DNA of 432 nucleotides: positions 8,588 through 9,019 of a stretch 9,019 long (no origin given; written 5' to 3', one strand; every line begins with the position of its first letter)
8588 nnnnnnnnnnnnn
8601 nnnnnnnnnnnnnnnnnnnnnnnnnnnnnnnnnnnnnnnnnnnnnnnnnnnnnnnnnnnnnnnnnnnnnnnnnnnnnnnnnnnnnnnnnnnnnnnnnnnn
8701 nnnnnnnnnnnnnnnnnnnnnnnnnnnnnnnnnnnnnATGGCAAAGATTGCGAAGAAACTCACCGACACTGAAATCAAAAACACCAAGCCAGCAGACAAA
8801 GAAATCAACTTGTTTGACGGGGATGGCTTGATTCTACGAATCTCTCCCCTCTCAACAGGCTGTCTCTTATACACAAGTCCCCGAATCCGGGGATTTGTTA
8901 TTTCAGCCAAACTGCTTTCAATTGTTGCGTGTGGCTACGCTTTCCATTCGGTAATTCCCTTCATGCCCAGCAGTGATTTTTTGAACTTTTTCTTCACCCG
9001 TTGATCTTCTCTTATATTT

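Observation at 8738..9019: P4-type integrase truncated after ~40 codons by an element with a Tn5-like 19-bp end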

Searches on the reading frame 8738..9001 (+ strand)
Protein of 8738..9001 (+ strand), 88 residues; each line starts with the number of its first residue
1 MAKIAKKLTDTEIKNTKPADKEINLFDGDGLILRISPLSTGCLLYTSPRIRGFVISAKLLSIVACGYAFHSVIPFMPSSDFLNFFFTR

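Call 18: find_encoding_contigs(protein=window:8738-9001:+, flank=10000, max_places=10)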
Protein window:8738-9001:+ (88 aa): 1 contig read that carries it; 1 place shown.
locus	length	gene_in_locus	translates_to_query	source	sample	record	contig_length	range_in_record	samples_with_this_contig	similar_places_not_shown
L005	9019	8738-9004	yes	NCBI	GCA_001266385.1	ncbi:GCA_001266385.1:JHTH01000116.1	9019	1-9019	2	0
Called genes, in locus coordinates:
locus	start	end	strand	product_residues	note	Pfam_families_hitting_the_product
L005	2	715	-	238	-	?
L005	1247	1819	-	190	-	PF07455:Psu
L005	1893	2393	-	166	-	PF04606:Ogr_Delta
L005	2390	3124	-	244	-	-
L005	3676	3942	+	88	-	PF05930:Phage_AlpA, PF12728:HTH_17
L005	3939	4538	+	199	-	PF10554:Phage_ASH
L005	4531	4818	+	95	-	PF25738:Derepression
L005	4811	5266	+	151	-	-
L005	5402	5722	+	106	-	PF17345:DUF5375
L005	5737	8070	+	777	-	PF08273:Zn_Ribbon_Prim, PF01751:Toprim (weak), PF13362:Toprim_3, PF08706:D5_N, PF19263:DUF5906, PF03288:Pox_D5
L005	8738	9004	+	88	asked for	-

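Call 35: search_protein_families(library=pfam, proteins=[window:8738-9001:+])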
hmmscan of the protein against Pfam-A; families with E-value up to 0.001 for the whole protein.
window:8738-9001:+ (88 aa): 1 family
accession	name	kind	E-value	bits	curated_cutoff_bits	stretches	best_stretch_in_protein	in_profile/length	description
PF13356.12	Arm-DNA-bind_3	-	0.00015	22.3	27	1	8-39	1-28/83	Arm DNA-binding domain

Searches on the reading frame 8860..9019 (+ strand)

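Call 34: search_solved_structures(query=L001:4180-5553:+, show_alignments=1)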
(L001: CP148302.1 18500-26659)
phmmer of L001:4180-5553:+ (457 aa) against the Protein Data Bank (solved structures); distinct sequences matched with E-value up to 0.001: 6.
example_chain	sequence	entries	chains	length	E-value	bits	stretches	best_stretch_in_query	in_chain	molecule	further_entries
4dm0_A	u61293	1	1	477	6e-83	282.4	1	6-453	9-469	Transposase for transposon Tn5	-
1mm8_A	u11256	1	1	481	6.2e-83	282.4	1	6-453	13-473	Tn5 Transposase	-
3ecp_A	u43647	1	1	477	6.4e-83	282.3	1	6-453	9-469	Tn5 transposase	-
1muh_A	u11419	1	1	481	6.6e-83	282.3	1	6-453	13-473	Tn5 transposase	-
1mus_A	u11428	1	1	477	3.2e-82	280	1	6-453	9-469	Tn5 transposase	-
1b7e_A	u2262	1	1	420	5.5e-70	239.7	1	54-453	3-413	PROTEIN (TRANSPOSASE INHIBITOR PROTEIN FROM TN5)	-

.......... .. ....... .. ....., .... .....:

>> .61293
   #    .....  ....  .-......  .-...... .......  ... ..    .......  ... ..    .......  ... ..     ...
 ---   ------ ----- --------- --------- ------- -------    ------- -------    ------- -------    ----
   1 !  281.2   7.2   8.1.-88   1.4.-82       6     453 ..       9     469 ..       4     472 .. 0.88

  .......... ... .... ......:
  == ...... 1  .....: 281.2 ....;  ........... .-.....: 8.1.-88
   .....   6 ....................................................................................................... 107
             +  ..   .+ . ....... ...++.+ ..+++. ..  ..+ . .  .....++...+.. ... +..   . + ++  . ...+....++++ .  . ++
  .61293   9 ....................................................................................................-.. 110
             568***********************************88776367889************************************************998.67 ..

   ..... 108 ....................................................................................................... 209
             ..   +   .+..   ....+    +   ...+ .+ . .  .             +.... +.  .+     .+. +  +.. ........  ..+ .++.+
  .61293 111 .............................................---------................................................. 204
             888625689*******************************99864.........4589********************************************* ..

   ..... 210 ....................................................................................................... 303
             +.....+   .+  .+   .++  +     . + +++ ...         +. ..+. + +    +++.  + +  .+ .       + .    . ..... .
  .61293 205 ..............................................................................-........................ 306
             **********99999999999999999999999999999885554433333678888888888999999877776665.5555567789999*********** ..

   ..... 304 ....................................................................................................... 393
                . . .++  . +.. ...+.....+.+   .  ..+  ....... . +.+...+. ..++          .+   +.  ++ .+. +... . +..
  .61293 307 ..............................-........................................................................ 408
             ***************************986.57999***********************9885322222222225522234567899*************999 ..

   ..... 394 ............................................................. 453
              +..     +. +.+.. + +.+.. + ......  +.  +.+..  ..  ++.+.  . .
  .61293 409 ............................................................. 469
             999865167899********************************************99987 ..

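Call 35: search_protein_families(library=pfam, proteins=[L001:4180-5553:+])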
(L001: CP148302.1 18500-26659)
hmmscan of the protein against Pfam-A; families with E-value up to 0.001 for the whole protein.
L001:4180-5553:+ (457 aa): 3 families
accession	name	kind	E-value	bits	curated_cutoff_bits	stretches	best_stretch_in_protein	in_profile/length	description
PF14706.11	Tnp_DNA_bind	-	1.3e-19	70.1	24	1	8-65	1-58/58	Transposase DNA-binding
PF01609.27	DDE_Tnp_1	-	1.7e-06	28.4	23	1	177-357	65-197/200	Transposase DDE domain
PF02281.22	Dimer_Tnp_Tn5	-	0.00085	20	26.7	0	377-452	20-94/99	Transposase Tn5 dimerisation domain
